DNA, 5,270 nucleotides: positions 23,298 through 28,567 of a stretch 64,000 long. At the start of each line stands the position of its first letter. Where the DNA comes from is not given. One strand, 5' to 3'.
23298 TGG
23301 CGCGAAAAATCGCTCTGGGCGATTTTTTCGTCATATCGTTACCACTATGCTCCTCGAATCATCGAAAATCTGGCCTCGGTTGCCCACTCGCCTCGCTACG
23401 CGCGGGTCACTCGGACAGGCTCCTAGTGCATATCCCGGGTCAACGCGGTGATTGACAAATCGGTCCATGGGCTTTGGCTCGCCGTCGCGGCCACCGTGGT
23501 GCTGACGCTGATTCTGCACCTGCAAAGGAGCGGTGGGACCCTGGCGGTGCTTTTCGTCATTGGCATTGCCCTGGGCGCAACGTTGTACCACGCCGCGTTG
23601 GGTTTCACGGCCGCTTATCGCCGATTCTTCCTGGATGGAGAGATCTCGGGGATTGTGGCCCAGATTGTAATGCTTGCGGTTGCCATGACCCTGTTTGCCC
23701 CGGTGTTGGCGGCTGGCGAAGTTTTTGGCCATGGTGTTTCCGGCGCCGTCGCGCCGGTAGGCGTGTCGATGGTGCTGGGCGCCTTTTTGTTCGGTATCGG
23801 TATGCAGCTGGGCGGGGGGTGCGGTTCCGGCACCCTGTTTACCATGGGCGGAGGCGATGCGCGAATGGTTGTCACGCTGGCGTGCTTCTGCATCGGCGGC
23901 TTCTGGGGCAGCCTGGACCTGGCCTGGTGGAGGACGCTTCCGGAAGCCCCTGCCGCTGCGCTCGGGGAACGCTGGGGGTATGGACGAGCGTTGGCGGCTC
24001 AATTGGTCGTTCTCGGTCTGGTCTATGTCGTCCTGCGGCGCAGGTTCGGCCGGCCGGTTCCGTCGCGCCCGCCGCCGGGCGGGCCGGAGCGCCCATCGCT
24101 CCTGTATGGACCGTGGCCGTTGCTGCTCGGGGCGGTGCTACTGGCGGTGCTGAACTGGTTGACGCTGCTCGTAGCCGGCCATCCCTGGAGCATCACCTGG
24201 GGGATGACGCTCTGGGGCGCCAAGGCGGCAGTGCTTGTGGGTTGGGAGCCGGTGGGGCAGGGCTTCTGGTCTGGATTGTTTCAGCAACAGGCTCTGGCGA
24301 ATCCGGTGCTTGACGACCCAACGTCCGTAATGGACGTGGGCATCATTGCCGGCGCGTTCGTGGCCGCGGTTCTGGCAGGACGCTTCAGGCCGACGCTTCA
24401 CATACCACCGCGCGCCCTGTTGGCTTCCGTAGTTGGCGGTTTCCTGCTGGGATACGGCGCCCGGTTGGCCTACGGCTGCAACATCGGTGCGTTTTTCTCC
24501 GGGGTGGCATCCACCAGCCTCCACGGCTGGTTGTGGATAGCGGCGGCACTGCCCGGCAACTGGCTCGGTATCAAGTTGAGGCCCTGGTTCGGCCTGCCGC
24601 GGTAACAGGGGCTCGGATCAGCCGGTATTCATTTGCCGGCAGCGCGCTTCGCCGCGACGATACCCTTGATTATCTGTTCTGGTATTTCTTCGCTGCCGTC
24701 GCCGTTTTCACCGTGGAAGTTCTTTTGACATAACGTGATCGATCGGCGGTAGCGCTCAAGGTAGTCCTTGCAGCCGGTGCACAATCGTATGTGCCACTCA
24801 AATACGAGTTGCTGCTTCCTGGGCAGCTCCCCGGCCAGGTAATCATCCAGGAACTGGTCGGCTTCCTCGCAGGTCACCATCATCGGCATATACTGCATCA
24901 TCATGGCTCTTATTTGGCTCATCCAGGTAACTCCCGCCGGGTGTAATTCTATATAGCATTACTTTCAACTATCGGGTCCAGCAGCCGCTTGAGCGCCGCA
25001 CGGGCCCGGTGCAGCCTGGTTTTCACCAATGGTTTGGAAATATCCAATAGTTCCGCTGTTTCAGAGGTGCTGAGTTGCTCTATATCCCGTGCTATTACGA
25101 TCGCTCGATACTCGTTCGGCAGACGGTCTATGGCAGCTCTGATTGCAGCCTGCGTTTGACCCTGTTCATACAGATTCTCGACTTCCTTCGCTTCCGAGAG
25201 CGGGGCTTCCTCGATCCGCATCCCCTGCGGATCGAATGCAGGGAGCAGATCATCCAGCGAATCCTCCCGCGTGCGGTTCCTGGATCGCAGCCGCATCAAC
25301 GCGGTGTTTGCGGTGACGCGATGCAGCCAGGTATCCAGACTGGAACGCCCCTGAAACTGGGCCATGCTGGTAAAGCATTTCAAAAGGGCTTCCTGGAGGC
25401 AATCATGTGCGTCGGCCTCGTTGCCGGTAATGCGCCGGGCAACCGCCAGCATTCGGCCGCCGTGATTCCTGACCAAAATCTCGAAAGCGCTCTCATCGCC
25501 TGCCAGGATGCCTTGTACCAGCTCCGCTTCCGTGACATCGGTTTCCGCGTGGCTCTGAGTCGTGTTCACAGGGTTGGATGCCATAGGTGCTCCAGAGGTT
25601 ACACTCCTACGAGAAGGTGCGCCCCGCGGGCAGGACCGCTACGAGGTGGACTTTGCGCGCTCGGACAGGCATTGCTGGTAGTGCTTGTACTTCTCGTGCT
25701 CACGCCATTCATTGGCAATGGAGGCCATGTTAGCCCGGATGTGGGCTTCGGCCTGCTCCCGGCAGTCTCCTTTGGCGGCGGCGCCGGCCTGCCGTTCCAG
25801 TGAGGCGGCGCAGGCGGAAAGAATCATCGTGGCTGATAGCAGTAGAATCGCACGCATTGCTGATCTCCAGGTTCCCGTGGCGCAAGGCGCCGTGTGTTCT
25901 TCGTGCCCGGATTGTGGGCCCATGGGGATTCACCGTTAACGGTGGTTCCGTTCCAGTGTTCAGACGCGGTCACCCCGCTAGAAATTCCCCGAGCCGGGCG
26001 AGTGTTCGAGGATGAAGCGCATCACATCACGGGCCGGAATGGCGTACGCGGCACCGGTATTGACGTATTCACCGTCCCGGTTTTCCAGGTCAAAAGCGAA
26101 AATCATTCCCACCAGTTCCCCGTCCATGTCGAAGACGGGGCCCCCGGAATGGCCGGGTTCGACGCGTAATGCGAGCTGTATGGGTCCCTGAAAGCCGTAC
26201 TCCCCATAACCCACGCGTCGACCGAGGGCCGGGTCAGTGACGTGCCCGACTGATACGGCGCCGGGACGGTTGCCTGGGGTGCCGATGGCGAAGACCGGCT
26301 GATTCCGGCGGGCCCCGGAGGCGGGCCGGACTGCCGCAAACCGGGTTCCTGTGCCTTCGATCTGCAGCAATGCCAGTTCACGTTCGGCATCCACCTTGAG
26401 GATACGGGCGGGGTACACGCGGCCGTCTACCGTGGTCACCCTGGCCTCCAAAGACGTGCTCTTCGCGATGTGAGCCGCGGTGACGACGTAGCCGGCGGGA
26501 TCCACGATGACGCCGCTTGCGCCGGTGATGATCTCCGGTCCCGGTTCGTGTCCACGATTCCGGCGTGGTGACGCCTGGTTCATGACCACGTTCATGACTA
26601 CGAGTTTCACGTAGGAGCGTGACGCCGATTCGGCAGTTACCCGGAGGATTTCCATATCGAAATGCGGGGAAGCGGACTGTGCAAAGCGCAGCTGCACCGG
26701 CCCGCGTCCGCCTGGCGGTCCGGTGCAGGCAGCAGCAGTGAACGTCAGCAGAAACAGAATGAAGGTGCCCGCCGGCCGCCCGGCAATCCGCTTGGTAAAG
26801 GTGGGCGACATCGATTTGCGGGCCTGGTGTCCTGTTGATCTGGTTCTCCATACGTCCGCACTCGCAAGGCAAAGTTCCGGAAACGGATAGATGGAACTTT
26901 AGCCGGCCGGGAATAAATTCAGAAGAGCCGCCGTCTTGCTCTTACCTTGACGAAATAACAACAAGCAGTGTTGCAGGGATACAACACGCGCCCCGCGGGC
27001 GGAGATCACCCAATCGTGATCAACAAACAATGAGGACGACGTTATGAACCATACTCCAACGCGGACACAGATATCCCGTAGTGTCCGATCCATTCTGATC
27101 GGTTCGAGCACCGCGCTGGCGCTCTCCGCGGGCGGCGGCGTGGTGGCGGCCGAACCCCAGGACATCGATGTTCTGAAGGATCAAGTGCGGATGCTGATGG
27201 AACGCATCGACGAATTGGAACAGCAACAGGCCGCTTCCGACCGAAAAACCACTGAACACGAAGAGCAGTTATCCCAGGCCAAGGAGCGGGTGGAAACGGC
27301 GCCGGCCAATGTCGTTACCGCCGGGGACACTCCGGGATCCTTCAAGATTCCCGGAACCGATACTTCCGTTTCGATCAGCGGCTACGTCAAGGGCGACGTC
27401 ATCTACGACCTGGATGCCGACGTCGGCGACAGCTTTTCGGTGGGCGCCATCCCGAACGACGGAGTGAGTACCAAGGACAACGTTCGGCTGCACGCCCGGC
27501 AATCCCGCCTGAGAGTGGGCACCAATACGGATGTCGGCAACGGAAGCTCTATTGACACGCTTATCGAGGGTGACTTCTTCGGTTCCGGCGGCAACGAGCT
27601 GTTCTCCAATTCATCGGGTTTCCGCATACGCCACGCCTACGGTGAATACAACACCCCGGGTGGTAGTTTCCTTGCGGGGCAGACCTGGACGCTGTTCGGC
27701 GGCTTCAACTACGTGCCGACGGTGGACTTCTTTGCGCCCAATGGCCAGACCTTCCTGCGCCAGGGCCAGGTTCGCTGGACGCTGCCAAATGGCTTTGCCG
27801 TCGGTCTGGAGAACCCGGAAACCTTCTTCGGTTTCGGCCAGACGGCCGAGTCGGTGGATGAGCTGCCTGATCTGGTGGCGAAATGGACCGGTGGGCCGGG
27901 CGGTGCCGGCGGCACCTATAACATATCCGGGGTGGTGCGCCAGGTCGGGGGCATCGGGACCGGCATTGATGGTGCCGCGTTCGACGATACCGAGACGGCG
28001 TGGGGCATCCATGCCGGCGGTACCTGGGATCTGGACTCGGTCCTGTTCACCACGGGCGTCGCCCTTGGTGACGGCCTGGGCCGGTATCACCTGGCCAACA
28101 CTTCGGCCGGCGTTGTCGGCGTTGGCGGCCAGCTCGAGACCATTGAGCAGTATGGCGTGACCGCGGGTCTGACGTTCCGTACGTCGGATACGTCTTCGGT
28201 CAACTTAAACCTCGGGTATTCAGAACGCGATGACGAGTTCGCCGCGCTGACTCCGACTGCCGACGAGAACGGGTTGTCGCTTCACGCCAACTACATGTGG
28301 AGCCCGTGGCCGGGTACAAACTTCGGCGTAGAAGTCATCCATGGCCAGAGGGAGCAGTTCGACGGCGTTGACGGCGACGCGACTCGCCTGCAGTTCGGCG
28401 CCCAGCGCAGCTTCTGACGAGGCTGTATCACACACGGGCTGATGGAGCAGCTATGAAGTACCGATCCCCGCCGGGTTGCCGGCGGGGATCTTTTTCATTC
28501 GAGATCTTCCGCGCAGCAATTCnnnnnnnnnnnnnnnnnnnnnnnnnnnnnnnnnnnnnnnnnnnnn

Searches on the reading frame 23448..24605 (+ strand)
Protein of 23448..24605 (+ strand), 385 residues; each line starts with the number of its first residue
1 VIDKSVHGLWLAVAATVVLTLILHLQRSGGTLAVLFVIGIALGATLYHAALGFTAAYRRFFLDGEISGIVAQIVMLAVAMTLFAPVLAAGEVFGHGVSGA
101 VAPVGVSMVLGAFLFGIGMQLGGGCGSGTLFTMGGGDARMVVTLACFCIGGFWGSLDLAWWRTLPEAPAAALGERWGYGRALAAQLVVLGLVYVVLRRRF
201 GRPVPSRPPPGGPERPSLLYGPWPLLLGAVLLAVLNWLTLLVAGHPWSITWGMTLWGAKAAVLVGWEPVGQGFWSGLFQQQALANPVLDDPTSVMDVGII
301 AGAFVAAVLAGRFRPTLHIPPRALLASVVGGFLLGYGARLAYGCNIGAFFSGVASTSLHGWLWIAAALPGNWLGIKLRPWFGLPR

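Call 47: search_protein_families(library=pfam, proteins=[window:23448-24605:+], max_evalue=0.001)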
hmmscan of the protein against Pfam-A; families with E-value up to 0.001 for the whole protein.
window:23448-24605:+ (385 aa): 1 family
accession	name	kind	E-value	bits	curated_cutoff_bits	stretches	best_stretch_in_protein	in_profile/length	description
PF04143.19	Sulf_transp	-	1.4e-66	225.6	27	1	48-373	1-310/310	Sulphur transport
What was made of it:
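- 23448..24605 (+): YeeE/YedE-type 'sulphur transport' membrane protein (PF04143), a displaced cluster member. Pfam E=1.4e-66: call 47.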

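Call 49: search_protein_families(library=ncbifam, proteins=[window:23448-24605:+], max_evalue=0.01)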
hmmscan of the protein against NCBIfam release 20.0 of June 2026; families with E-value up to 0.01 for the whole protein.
window:23448-24605:+ (385 aa): 3 families
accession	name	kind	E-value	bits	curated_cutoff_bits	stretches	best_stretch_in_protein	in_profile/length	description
NF033796.1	selen_YedE_FdhT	exception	3e-35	122.1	350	2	222-377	6-157/387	selenium metabolism membrane protein YedE/FdhT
NF052577.1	ThSTportTsuASprch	equivalog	1e-19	71.1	400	2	272-373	223-322/330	thiosulfate transporter TsuA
NF041049.1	thio_trans_TsuA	exception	2.3e-08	33.5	645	1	295-373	253-330/348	thiosulfate utilization transporter TsuA/YeeE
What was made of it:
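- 23448..24605 (+): Sub-threshold NCBIfam matches to YedE/FdhT and TsuA: call 49.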

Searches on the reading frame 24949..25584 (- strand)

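Call 47: search_protein_families(library=pfam, proteins=[window:24949-25584:-], max_evalue=0.001)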
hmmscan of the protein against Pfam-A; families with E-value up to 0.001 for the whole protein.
window:24949-25584:- (211 aa): 4 families
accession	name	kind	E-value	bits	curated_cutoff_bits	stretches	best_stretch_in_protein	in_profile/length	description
PF04542.20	Sigma70_r2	-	1.9e-16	60.1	24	1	37-105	1-71/71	Sigma-70 region 2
PF08281.18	Sigma70_r4_2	-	4.1e-16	58.8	25.7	1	147-198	3-54/54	Sigma-70, region 4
PF04545.22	Sigma70_r4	-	1.9e-07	30.9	24.1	1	151-199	1-49/50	Sigma-70, region 4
PF07638.17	Sigma70_ECF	-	8.2e-05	23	21.1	0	20-201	5-182/185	ECF sigma factor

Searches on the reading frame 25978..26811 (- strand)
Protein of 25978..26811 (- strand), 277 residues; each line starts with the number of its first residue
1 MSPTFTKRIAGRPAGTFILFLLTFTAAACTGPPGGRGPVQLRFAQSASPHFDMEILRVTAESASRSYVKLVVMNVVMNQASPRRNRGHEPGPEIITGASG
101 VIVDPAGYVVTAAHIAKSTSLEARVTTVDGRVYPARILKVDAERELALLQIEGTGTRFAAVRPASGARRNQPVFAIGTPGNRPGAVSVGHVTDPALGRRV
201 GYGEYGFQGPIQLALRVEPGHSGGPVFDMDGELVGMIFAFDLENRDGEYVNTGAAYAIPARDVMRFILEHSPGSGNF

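Call 47: search_protein_families(library=pfam, proteins=[window:25978-26811:-], max_evalue=0.001)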
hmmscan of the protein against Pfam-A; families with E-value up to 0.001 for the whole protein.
window:25978-26811:- (277 aa): 2 families
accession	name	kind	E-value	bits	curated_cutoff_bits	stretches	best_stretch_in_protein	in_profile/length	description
PF13365.12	Trypsin_2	-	5.5e-26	92.5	27.6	1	98-236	1-144/144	Trypsin-like peptidase domain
PF00089.32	Trypsin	-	1.3e-08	35.4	20.6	1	98-245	27-202/220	Trypsin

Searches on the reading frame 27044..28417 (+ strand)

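Call 5: search_protein_families(library=pfam, proteins=[window:27044-28417:+], max_evalue=0.01)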
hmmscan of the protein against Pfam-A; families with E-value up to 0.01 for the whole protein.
window:27044-28417:+ (457 aa): 1 family
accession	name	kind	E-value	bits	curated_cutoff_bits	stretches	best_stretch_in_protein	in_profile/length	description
PF19577.5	DcaP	-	2.1e-12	47.3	27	1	36-245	10-200/410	DcaP outer membrane protein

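Call 6: search_protein_families(library=ncbifam, proteins=[window:27044-28417:+], max_evalue=0.01)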
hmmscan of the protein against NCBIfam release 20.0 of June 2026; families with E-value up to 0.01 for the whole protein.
window:27044-28417:+ (457 aa): 0 families
